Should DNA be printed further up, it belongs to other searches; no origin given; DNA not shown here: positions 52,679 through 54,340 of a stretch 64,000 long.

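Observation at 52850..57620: The chemical triad of early fosfomycin biosynthesis (Fe-ADH, cytidylyltransferase, B12-radical SAM) reappears next to a CDP-alcohol transferase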

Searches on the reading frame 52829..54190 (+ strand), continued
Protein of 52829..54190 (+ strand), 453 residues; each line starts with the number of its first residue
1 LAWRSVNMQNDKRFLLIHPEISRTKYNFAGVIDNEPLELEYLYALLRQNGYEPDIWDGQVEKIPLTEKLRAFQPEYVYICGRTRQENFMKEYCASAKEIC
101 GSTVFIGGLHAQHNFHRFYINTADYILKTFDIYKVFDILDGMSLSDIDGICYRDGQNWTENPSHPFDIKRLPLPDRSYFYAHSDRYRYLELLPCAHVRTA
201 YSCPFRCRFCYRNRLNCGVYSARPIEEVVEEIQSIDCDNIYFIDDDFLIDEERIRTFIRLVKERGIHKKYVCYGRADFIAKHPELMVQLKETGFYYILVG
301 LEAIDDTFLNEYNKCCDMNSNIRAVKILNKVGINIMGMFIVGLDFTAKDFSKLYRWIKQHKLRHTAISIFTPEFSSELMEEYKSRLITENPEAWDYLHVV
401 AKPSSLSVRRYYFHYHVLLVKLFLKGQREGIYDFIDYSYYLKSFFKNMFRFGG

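Call 55: search_protein_families(library=pfam, proteins=[L071:12606-13772:+, L071:13804-14487:+, L057:13458-14132:+, L057:14134-14736:+, L055:6678-7640:+, L069:6547-7620:+, L025:6485-7621:+, L033:7160-7696:+, L020:6736-7566:+, L055:13052-14152:+], max_evalue=0.001)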
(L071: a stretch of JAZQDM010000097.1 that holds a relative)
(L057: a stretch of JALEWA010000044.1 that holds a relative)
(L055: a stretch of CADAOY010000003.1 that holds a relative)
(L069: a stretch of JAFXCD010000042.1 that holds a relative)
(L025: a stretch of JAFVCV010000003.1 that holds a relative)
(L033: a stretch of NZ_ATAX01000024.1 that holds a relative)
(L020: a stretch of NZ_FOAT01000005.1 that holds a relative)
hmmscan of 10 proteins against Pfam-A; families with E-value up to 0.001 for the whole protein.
L071:12606-13772:+ (388 aa): 1 family
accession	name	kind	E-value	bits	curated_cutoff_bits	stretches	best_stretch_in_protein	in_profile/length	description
PF07690.21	MFS_1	-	4.9e-29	101.8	33.4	1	10-332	2-334/347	Major Facilitator Superfamily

L071:13804-14487:+ (227 aa): 0 families

L057:13458-14132:+ (224 aa): 1 family
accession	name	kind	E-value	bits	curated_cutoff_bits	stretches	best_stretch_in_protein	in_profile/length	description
PF06912.16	DUF1275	-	5.8e-57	193.1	25.4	1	16-213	4-193/193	Protein of unknown function (DUF1275)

L057:14134-14736:+ (200 aa): 1 family
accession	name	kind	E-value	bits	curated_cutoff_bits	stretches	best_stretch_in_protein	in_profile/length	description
PF00265.24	TK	-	8e-42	143.5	20.6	1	3-180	2-176/176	Thymidine kinase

L055:6678-7640:+ (320 aa): 2 families
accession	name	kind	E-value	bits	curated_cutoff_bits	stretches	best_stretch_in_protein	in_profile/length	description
PF04055.27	Radical_SAM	-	2.3e-11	44.6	29.5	1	71-202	3-139/166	Radical SAM superfamily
PF13353.11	Fer4_12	-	2e-06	28.6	22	1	69-155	9-98/137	4Fe-4S single cluster domain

L069:6547-7620:+ (357 aa): 2 families
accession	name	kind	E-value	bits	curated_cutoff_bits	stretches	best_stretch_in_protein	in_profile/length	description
PF00990.26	GGDEF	-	4.1e-40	137.6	23.8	1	196-351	2-160/161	Diguanylate cyclase, GGDEF domain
PF22335.1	Cas10-Cmr2_palm2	-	8.8e-05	23.1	27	1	262-353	46-132/133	Cas10/Cmr2, second palm domain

L025:6485-7621:+ (378 aa): 2 families
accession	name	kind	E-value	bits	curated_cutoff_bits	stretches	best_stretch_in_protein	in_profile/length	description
PF00483.29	NTP_transferase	-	3e-12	47.1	21.2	1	25-171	2-149/245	Nucleotidyl transferase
PF12804.13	NTP_transf_3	-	1.9e-10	41.6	27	1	25-149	1-115/160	MobA-like NTP transferase domain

L033:7160-7696:+ (178 aa): 2 families
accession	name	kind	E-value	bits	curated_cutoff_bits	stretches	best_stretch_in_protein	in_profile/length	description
PF00881.29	Nitroreductase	-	9e-30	104.5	23.5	2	73-154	87-167/167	Nitroreductase family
PF14512.11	TM1586_NiRdase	-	2.2e-10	41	27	1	111-171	90-145/215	Putative TM nitroreductase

L020:6736-7566:+ (276 aa): 1 family
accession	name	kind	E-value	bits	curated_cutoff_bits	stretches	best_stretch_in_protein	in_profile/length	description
PF13306.12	LRR_5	-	2e-12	47.5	27.7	1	80-169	21-109/127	BspA type Leucine rich repeat region (6 copies)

L055:13052-14152:+ (366 aa): 2 families
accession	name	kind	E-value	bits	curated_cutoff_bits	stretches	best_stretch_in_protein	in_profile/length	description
PF01628.27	HrcA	-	1.8e-65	221.4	22.2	1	123-346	1-215/215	HrcA protein C terminal domain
PF03444.21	HrcA_DNA-bdg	-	0.00043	20.3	21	0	24-94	2-71/79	Winged helix-turn-helix transcription repressor, HrcA DNA-binding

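Call 71: search_protein_families(library=pfam, proteins=[L014:14575-15846:+, L014:15840-17537:+, L014:17583-18332:+, L014:6718-7539:+, L012:6975-8030:-, L012:8070-8630:-, L044:12744-14798:+], max_evalue=0.001)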
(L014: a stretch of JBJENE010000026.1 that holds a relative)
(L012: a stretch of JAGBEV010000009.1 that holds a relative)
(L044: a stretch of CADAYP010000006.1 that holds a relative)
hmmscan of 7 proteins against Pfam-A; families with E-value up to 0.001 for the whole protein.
L014:14575-15846:+ (423 aa): 2 families
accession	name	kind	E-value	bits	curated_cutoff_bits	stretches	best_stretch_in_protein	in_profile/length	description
PF10114.15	PocR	-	9.5e-54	182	23.9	1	8-169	1-161/162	Sensory domain found in PocR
PF02518.31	HATPase_c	-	3e-09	37.7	26.4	1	302-415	1-109/111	Histidine kinase-, DNA gyrase B-, and HSP90-like ATPase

L014:15840-17537:+ (565 aa): 2 families
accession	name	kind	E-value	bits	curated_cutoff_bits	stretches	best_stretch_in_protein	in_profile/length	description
PF00563.25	EAL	-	2.5e-62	210.8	31.3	1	310-545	3-236/236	EAL domain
PF00990.26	GGDEF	-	2e-11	44.3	23.8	1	145-283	8-155/161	Diguanylate cyclase, GGDEF domain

L014:17583-18332:+ (249 aa): 4 families
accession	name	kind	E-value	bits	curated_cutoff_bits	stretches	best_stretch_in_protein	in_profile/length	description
PF00702.32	Hydrolase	-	1.1e-21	78.6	26.4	1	2-198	5-191/191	haloacid dehalogenase-like hydrolase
PF13419.12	HAD_2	-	1.1e-17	65.2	23.8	1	96-202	71-176/178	Haloacid dehalogenase-like hydrolase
PF13242.12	Hydrolase_like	-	1.9e-11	44.2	22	1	158-217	2-61/75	HAD-hyrolase-like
PF12710.13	HAD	-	0.0002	22.3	27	1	52-150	27-142/189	haloacid dehalogenase-like hydrolase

L014:6718-7539:+ (273 aa): 2 families
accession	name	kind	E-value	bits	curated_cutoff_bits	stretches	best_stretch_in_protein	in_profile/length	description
PF02110.20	HK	-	2.3e-61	207.7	27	1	14-262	1-247/247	Hydroxyethylthiazole kinase family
PF01256.23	Carb_kinase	-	0.00093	19.2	27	0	159-238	147-224/242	NAD(P)H-hydrate dehydratase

L012:6975-8030:- (351 aa): 3 families
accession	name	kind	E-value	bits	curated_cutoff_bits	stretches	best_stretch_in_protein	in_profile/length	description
PF13527.13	Acetyltransf_9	-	7.1e-25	87.9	25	1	26-147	9-126/127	Acetyltransferase (GNAT) domain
PF00583.31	Acetyltransf_1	-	2.2e-08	34.8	20.7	1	44-145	19-116/116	Acetyltransferase (GNAT) family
PF13508.13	Acetyltransf_7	-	0.00013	22.7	27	1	71-146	12-83/84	Acetyltransferase (GNAT) domain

L012:8070-8630:- (186 aa): 1 family
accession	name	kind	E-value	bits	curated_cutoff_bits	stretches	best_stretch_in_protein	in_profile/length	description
PF02542.21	YgbB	-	7.5e-73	244.4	26.7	1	1-154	1-154/155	YgbB family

L044:12744-14798:+ (684 aa): 2 families
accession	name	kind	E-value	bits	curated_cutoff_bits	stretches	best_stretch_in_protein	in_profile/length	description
PF00404.24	Dockerin_1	-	5.7e-19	68.5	22.9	2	65-119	2-51/57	Dockerin type I domain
PF00963.24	Cohesin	-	2.5e-05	24.9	24.1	0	428-532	9-112/139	Cohesin domain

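Call 72: search_protein_representatives(protein=window:52850-54187:+)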
Query: 446 residues. Proteins with E-value up to 0.001 (for the whole library): 20396; up to 1e-10: 5724; up to 1e-30: 259. The best 150 are listed.
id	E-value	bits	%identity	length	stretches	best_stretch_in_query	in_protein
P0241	2.0e-169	581.0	56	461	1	4-446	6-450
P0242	2.5e-112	392.8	42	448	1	6-443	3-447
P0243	1.6e-102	360.5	40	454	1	8-438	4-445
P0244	7.4e-102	358.3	40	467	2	136-442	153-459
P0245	6.7e-101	355.1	43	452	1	6-420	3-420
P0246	3.4e-97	342.9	39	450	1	7-443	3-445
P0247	1.0e-86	308.4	38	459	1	6-439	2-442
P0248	1.6e-86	307.8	55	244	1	208-442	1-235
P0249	3.4e-86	306.6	40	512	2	136-415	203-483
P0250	3.7e-82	293.4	37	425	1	5-424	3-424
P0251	5.8e-81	289.4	39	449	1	26-420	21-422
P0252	7.5e-81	289.0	38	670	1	18-418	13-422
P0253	3.6e-79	283.5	35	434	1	8-411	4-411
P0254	4.4e-79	283.2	39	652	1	6-420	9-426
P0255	4.3e-76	273.4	36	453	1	8-416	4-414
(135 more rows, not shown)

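Call 76: search_protein_families(library=ncbifam, alignment_id=A4, max_evalue=1e-10)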
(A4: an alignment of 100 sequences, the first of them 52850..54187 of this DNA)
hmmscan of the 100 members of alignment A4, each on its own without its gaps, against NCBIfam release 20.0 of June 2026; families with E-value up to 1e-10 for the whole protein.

A. member 1, window:52850-54187:+ (446 aa): 7 families
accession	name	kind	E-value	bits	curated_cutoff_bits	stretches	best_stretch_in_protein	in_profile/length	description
TIGR04367.1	HpnR_B12_rSAM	equivalog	8.3e-36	123.5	650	1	6-406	2-403/490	hopanoid C-3 methylase HpnR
TIGR02026.1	BchE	equivalog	1.9e-27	96.3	481.35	1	6-405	1-417/497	magnesium-protoporphyrin IX monomethyl ester anaerobic oxidative cyclase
TIGR04479.1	bcpD_PhpK_rSAM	subfamily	1e-24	86.9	600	1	130-336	190-391/504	PhpK family radical SAM P-methyltransferase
TIGR03471.1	HpnJ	equivalog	1.2e-18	67.3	577.6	1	117-374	122-386/472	hopanoid biosynthesis associated radical SAM protein HpnJ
TIGR04295.1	B12_rSAM_oligo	hypoth_equivalog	4.6e-14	51.9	400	1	7-320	2-328/422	TIGR04295 family B12-binding domain-containing radical SAM protein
NF040546.1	rSAM_CUAEP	equivalog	1.4e-12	47.1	500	1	28-356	12-344/468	CUAEP/CCAEP-tail radical SAM (seleno)protein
NF040542.1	rSAM_RCCLKC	equivalog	2.8e-11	43.2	450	1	96-357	80-354/423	arsinothricin biosynthesis radical SAM protein ArsL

B. families by the number of members that match (of 100 scanned): 35 families (the first 25 are shown)
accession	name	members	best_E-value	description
TIGR04367.1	HpnR_B12_rSAM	100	8.5e-91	hopanoid C-3 methylase HpnR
TIGR02026.1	BchE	99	7.8e-61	magnesium-protoporphyrin IX monomethyl ester anaerobic oxidative cyclase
TIGR04479.1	bcpD_PhpK_rSAM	98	6.7e-30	PhpK family radical SAM P-methyltransferase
TIGR03471.1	HpnJ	93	8.8e-36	hopanoid biosynthesis associated radical SAM protein HpnJ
TIGR04072.2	rSAM_ladder_B12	79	9.8e-32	lipid biosynthesis B12-binding/radical SAM protein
NF040542.1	rSAM_RCCLKC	76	4.4e-34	arsinothricin biosynthesis radical SAM protein ArsL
NF050148.1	rSAM_ApyD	66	5.1e-32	RiPP biosynthesis radical SAM protein ApyD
TIGR04014.1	B12_SAM_MJ_0865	57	2.5e-27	methyl-coenzyme M reductase glutamine C-methyltransferase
TIGR04013.1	B12_SAM_MJ_1487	56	1.1e-26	TIGR04013 family B12-binding domain/radical SAM domain-containing protein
TIGR03975.1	rSAM_ocin_1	55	6.3e-32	RiPP maturation radical SAM C-methyltransferase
NF040546.1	rSAM_CUAEP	55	4.3e-29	CUAEP/CCAEP-tail radical SAM (seleno)protein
NF038361.1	rSAM_Sden_1168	53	2.7e-29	Sden_1168 family B12-binding radical SAM P-methyltransferase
NF033712.0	B12_rSAM_KedN5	50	7.2e-25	KedN5 family methylcobalamin-dependent radical SAM C-methyltransferase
TIGR04295.1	B12_rSAM_oligo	42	1.5e-22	TIGR04295 family B12-binding domain-containing radical SAM protein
TIGR04385.1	B12_rSAM_cofa1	37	1.7e-21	B12 lower ligand biosynthesis radical SAM protein BzaD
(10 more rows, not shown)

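Call 78: search_protein_families(library=ncbifam, proteins=[L053:12686-13930:+, L053:13927-14661:+, L071:12606-13772:+, L071:13804-14487:+, L025:6485-7621:+, L031:14674-15801:+, L057:12712-13461:+], max_evalue=0.00001)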
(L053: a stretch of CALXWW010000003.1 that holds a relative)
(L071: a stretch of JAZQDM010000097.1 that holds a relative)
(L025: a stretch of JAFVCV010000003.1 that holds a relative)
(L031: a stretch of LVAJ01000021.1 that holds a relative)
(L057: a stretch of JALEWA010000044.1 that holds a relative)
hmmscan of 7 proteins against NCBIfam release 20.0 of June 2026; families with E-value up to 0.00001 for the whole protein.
L053:12686-13930:+ (414 aa): 19 families
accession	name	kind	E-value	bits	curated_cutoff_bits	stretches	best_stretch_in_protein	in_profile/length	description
TIGR00881.1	2A0104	subfamily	1.9e-43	148.9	407.75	1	22-388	3-379/379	phosphoglycerate transporter protein PgtP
NF008661.1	PRK11663.1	subfamily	4.8e-33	114.8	564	1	8-398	24-423/439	MFS transporter family glucose-6-phosphate receptor UhpC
TIGR00712.1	glpT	equivalog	3.7e-29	102.1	632.55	1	10-404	25-436/440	glycerol-3-phosphate transporter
TIGR00893.1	2A0114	subfamily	3.8e-28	98.5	395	1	22-402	2-394/399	D-galactonate transporter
NF047787.1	PhglyTportPgtP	equivalog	1.6e-27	96.4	750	1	6-406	21-438/451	phosphoglycerate transporter PgtP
NF008433.0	PRK11273.1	equivalog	7.5e-26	91.3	748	1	7-407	22-439/452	glycerol-3-phosphate transporter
NF007107.1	PRK09556.1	equivalog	8.1e-19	67.9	497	1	15-333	31-363/469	hexose-6-phosphate:phosphate antiporter UhpT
NF049980.1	SfMCT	equivalog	1e-15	57.4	320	1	38-393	26-377/378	L-lactate MFS transporter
TIGR00880.1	2_A_01_02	superfamily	7.4e-15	55.3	131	1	58-194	3-140/141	multidrug resistance protein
TIGR00890.1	2A0111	subfamily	2.4e-13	49.8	374.85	1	15-401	3-377/377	oxalate/formate antiport family MFS transporter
TIGR00895.1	2A0115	subfamily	1.3e-12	47.4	418.55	1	7-338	10-356/398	aromatic acid/H+ symport family MFS transporter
TIGR00894.1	2A0114euk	subfamily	3e-10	39.2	626.45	1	42-361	69-388/465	Na(+)-dependent inorganic phosphate cotransporter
TIGR00891.1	2A0112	subfamily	3.4e-09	36.3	552.9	1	31-186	29-183/405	sialate:H+ symport family MFS transporter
NF038246.1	bile_salt_MFS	equivalog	3.4e-08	32.8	400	1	122-407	114-406/408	conjugated bile salt MFS transporter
NF003024.0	PRK03893.1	subfamily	8.1e-08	31.5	604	1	32-214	39-214/497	sialate:H+ symport family MFS transporter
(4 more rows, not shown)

L053:13927-14661:+ (244 aa): 10 families
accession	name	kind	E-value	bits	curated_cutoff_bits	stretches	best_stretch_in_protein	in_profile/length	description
TIGR03992.1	Arch_glmU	subfamily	8e-17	61.2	292.1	1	1-131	1-130/393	bifunctional sugar-1-phosphate nucleotidylyltransferase/acetyltransferase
NF041135.1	IPPtranDIPPsyn_Thcocales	equivalog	5.3e-13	48.7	580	1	1-122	1-116/419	bifunctional L-myo-inositol-1-phosphate cytidylyltransferase/CDP-L-myo-inositol myo-inositolphosphotransferase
NF041313.1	UDPGP_AglF_Halo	equivalog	7.3e-13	48.5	400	1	1-120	1-120/234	UTP--glucose-1-phosphate uridylyltransferase AglF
NF041173.1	Sug_nt_acttase_Thmprot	equivalog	4.2e-11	42.4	600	1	1-129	1-127/405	bifunctional sugar-1-phosphate nucleotidylyltransferase/acetyltransferase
NF045761.1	NAMPUrTaseMurU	equivalog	6e-09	36.1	250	1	1-113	1-113/226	N-acetylmuramate alpha-1-phosphate uridylyltransferase MurU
NF045665.1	NTPtran_DVU1551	equivalog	2e-08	33.7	315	1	1-122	1-115/359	DVU_1551 family NTP transferase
TIGR01208.1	rmlA_long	equivalog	1.4e-07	30.8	320.25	1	2-115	1-115/353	glucose-1-phosphate thymidylyltransferase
TIGR02623.1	G1P_cyt_trans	equivalog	5.4e-07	29.3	300.25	1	1-58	1-56/255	glucose-1-phosphate cytidylyltransferase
NF052502.1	man1P_GTase_Rv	exception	5.7e-07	28.7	440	0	2-119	2-119/352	mannose-1-phosphate guanylyltransferase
NF049965.1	GlMnHpPGnyltfHddC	equivalog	3.3e-06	26.9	300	1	1-230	1-217/221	D-glycero-D-manno-heptose 1-phosphate guanosyltransferase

L071:12606-13772:+ (388 aa): 1 family
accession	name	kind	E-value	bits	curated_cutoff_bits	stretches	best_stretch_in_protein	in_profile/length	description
TIGR00893.1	2A0114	subfamily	2.8e-11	43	395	1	235-371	25-161/399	D-galactonate transporter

L071:13804-14487:+ (227 aa): 0 families

L025:6485-7621:+ (378 aa): 11 families
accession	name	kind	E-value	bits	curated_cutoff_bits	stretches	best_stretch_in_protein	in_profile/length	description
TIGR03992.1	Arch_glmU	subfamily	7.5e-14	51.4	292.1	1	23-156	1-132/393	bifunctional sugar-1-phosphate nucleotidylyltransferase/acetyltransferase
NF041135.1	IPPtranDIPPsyn_Thcocales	equivalog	1.9e-12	46.9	580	1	23-177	1-148/419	bifunctional L-myo-inositol-1-phosphate cytidylyltransferase/CDP-L-myo-inositol myo-inositolphosphotransferase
NF041313.1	UDPGP_AglF_Halo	equivalog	1.3e-09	37.8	400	1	23-149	1-123/234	UTP--glucose-1-phosphate uridylyltransferase AglF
NF045761.1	NAMPUrTaseMurU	equivalog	1.4e-09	38.2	250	1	23-136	1-113/226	N-acetylmuramate alpha-1-phosphate uridylyltransferase MurU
NF045697.1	MurNAcPUrMurU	equivalog_domain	7.3e-09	35.4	370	1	26-89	1-63/229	N-acetylmuramate alpha-1-phosphate uridylyltransferase MurU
NF052502.1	man1P_GTase_Rv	exception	3.7e-08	32.6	440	1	24-132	2-109/352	mannose-1-phosphate guanylyltransferase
NF045665.1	NTPtran_DVU1551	equivalog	3.9e-07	29.4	315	1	23-107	1-75/359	DVU_1551 family NTP transferase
NF001947.0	PRK00725.1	subfamily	6.5e-07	28.4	470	1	21-89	15-83/426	glucose-1-phosphate adenylyltransferase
NF049965.1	GlMnHpPGnyltfHddC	equivalog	1.2e-06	28.3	300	1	23-160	1-135/221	D-glycero-D-manno-heptose 1-phosphate guanosyltransferase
NF041173.1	Sug_nt_acttase_Thmprot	equivalog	1.6e-06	27.3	600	1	23-150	1-125/405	bifunctional sugar-1-phosphate nucleotidylyltransferase/acetyltransferase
TIGR02091.1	glgC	equivalog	3.3e-06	26.4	424.9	1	24-89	2-67/364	glucose-1-phosphate adenylyltransferase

L031:14674-15801:+ (375 aa): 14 families
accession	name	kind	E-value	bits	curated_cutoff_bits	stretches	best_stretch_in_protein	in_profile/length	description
TIGR03405.1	Phn_Fe-ADH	equivalog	7.4e-43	146.7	423.7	1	22-305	22-310/355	iron-containing alcohol dehydrogenase PsrA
NF041833.1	Fe_ADH_ErcA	equivalog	1.4e-37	129.8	550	1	17-277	24-290/382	alcohol dehydrogenase-like regulatory protein ErcA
TIGR02638.1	lactal_redase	equivalog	2.6e-35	122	523.15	1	43-310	50-312/379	lactaldehyde reductase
NF010378.0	PRK13805.1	equivalog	6e-34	117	951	1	22-321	481-804/872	bifunctional acetaldehyde-CoA/alcohol dehydrogenase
NF053866.1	CholDhdGbsBBac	equivalog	1.7e-32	112.5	550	1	24-278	38-301/392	choline dehydrogenase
NF007911.0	PRK10624.1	equivalog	5.9e-32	111.1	537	1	49-308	56-309/382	lactaldehyde reductase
NF050025.1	SulfAcetaldRedSarD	equivalog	4.2e-28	98.3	700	1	25-277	32-290/385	sulfoacetaldehyde reductase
NF058672.1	4HyButDHCUPNE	equivalog_domain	3e-26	92.5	500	1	51-324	55-329/378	4-hydroxybutyrate dehydrogenase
NF011998.0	PRK15454.1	equivalog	5.7e-25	87.9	556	1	69-277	95-309/395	ethanolamine utilization ethanol dehydrogenase EutG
NF007363.0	PRK09860.1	equivalog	6.7e-23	81.4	581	1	26-278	34-288/383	L-threonine dehydrogenase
NF011717.0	PRK15138.1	equivalog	3.3e-19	69.2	645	1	21-275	28-293/387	alcohol dehydrogenase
NF041822.1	daptide_DH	equivalog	1.5e-18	66.8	300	1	77-215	51-201/363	daptide-type RiPP biosynthesis dehydogenase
TIGR04266.1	NDMA_methanol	equivalog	2e-12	46.7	625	1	50-273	64-298/420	NDMA-dependent methanol dehydrogenase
NF006941.0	PRK09423.1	subfamily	4.4e-06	25.8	336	0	55-205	59-194/367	glycerol dehydrogenase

L057:12712-13461:+ (249 aa): 10 families
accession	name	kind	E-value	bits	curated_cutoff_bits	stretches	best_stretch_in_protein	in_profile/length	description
TIGR03992.1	Arch_glmU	subfamily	9.7e-15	54.3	292.1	1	1-129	1-128/393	bifunctional sugar-1-phosphate nucleotidylyltransferase/acetyltransferase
NF041135.1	IPPtranDIPPsyn_Thcocales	equivalog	4.7e-13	48.9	580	1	1-120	1-114/419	bifunctional L-myo-inositol-1-phosphate cytidylyltransferase/CDP-L-myo-inositol myo-inositolphosphotransferase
NF041313.1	UDPGP_AglF_Halo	equivalog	8e-13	48.4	400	1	1-117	1-115/234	UTP--glucose-1-phosphate uridylyltransferase AglF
NF041173.1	Sug_nt_acttase_Thmprot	equivalog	3.2e-09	36.2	600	1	1-126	1-124/405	bifunctional sugar-1-phosphate nucleotidylyltransferase/acetyltransferase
TIGR02623.1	G1P_cyt_trans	equivalog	1.9e-08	34.1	300.25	1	1-61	1-59/255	glucose-1-phosphate cytidylyltransferase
NF045665.1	NTPtran_DVU1551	equivalog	3.4e-08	32.9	315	1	1-93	1-83/359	DVU_1551 family NTP transferase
NF045761.1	NAMPUrTaseMurU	equivalog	8.1e-08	32.4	250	1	1-113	1-113/226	N-acetylmuramate alpha-1-phosphate uridylyltransferase MurU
NF052502.1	man1P_GTase_Rv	exception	5.7e-07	28.7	440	0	2-120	2-119/352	mannose-1-phosphate guanylyltransferase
NF049965.1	GlMnHpPGnyltfHddC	equivalog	6.4e-06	26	300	1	1-167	1-159/221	D-glycero-D-manno-heptose 1-phosphate guanosyltransferase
TIGR03310.1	matur_MocA_YgfJ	equivalog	8e-06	25.9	186.45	0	3-111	2-103/188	molybdenum cofactor cytidylyltransferase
